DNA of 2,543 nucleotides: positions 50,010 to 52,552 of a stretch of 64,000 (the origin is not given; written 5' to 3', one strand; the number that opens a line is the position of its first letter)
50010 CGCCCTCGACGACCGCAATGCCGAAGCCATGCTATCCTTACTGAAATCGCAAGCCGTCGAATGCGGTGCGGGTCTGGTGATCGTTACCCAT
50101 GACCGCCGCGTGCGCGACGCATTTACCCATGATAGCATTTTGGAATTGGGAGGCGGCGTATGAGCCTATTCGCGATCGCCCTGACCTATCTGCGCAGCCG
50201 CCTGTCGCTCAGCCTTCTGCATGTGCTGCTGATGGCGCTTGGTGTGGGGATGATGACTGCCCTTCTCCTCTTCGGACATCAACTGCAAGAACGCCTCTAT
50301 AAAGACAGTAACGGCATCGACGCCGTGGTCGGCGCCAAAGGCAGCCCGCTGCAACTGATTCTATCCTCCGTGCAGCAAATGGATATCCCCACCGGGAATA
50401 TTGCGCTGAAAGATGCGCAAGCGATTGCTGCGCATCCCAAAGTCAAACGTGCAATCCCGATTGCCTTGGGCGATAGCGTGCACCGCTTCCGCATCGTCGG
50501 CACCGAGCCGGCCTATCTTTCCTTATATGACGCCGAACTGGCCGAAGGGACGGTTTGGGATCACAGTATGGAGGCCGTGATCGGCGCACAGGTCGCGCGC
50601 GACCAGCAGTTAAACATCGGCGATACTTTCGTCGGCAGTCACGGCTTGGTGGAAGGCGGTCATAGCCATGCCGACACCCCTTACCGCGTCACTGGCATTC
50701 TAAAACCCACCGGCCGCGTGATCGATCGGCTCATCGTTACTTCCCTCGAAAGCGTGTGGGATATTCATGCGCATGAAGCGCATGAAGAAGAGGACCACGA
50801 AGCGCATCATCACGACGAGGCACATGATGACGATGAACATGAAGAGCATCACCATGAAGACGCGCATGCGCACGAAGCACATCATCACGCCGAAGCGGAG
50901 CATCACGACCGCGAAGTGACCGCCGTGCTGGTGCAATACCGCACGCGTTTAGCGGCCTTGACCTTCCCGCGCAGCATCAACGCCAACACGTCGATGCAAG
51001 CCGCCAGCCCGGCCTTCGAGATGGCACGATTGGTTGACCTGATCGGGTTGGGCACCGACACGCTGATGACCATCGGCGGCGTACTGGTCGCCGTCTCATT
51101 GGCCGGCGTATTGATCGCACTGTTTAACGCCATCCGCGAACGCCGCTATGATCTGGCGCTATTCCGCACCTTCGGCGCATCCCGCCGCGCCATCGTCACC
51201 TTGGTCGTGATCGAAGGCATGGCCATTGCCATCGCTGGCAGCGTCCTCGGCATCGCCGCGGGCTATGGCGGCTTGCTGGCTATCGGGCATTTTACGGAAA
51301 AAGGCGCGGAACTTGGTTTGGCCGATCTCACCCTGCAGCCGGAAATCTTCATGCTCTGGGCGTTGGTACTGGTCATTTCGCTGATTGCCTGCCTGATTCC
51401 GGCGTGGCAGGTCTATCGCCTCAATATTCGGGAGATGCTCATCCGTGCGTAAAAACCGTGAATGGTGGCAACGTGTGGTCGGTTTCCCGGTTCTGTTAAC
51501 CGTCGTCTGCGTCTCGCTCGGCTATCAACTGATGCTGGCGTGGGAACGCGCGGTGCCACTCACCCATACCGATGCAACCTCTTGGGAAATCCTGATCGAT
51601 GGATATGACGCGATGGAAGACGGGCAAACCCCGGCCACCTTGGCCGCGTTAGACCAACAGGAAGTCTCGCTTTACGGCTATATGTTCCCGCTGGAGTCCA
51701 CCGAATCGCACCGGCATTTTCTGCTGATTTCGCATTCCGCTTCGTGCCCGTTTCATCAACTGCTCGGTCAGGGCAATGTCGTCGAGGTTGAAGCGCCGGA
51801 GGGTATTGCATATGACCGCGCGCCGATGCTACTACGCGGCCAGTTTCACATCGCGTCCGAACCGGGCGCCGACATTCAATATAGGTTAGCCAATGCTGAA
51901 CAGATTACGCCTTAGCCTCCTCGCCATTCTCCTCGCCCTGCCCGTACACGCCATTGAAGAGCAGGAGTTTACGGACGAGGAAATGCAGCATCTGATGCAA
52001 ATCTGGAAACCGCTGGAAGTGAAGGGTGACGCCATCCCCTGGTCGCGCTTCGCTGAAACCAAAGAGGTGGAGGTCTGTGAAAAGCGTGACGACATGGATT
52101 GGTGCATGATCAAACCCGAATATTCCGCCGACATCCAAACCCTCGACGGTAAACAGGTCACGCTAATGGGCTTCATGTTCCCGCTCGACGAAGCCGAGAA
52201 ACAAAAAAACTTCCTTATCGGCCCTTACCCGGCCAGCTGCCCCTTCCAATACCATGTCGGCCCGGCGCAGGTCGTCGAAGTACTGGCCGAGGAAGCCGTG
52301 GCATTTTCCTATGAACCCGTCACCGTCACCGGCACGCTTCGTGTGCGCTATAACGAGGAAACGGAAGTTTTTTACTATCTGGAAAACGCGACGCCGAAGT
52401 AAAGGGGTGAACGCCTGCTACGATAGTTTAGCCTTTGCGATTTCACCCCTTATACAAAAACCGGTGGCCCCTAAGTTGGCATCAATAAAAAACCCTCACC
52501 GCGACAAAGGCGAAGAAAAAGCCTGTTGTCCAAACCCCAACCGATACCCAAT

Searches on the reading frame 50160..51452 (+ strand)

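Call 15: search_protein_families(library=pfam, proteins=[window:50160-51452:+], max_evalue=0.001)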
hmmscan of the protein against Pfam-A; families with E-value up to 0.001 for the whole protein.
window:50160-51452:+ (430 aa): 2 families
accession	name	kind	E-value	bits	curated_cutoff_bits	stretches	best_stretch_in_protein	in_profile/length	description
PF12704.14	MacB_PCD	-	5e-14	53.5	27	1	18-199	1-176/207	MacB-like periplasmic core domain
PF02687.27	FtsX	-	1.6e-13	51.2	25.5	1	304-423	2-120/120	FtsX-like permease C-terminal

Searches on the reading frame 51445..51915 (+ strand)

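Call 15: search_protein_families(library=pfam, proteins=[window:51445-51915:+], max_evalue=0.001)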
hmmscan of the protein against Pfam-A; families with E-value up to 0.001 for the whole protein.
window:51445-51915:+ (156 aa): 1 family
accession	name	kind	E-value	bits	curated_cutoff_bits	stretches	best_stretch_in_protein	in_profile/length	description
PF11736.14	DUF3299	-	0.00035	21.1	22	1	60-138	38-120/139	Protein of unknown function (DUF3299)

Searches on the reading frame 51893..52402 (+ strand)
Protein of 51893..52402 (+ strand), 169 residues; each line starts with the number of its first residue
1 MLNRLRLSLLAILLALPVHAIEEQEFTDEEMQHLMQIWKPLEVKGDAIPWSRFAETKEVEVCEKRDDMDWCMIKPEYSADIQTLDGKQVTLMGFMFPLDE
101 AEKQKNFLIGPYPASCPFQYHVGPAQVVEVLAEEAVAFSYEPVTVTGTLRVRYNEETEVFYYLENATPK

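Call 15: search_protein_families(library=pfam, proteins=[window:51893-52402:+], max_evalue=0.001)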
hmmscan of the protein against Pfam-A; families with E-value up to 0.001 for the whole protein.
window:51893-52402:+ (169 aa): 1 family
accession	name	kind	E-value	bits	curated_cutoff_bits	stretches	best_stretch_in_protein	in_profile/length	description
PF11736.14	DUF3299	-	8.6e-10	39.3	22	1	76-156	38-123/139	Protein of unknown function (DUF3299)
